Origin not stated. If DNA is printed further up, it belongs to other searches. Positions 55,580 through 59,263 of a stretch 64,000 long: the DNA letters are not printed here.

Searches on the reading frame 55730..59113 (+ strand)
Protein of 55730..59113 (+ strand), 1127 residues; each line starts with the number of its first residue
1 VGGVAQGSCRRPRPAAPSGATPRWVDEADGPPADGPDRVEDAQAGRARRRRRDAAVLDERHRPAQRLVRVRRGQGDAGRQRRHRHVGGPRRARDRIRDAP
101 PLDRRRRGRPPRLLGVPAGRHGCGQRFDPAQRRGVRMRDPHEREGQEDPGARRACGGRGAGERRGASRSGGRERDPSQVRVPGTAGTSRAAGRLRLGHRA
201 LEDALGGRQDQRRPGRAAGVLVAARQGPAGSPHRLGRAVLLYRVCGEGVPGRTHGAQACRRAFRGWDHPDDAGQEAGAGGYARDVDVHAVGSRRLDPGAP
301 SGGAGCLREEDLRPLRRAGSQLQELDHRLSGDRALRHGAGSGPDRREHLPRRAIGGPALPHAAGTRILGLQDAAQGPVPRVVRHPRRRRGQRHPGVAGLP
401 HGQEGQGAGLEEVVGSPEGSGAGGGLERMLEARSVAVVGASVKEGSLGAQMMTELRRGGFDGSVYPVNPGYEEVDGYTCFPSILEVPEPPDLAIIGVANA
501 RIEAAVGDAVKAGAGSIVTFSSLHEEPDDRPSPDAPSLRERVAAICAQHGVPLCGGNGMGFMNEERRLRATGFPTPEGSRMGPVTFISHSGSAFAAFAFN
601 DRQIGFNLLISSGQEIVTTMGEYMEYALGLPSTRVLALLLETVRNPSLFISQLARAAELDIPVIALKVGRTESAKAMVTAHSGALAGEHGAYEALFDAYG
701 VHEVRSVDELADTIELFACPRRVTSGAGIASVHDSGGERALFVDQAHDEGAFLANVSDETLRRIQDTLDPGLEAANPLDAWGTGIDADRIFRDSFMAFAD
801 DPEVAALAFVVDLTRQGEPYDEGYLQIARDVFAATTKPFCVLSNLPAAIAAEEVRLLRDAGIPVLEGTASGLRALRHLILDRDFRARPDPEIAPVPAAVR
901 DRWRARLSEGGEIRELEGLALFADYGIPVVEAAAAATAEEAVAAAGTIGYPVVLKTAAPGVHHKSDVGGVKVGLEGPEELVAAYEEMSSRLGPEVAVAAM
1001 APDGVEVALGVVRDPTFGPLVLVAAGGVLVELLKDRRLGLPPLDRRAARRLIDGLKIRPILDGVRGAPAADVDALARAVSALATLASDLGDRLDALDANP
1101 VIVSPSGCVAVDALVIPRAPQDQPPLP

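Call 17: search_protein_families(library=pfam, proteins=[window:55730-59113:+])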
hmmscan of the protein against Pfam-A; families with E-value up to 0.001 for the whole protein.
window:55730-59113:+ (1127 aa): 4 families
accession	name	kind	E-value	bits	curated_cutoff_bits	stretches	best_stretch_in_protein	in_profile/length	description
PF13549.11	ATP-grasp_5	-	1.9e-60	204.4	27.6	1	911-1115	8-219/221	ATP-grasp domain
PF13607.11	Succ_CoA_lig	-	3.9e-31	108.1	27.4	1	582-717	2-138/138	Succinyl-CoA ligase like flavodoxin domain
PF13380.12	CoA_binding_2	-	3.4e-19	69.8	22.8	1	433-563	1-115/116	CoA binding domain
PF02629.25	CoA_binding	-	2.2e-09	38.4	22.3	1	433-522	4-96/97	CoA binding domain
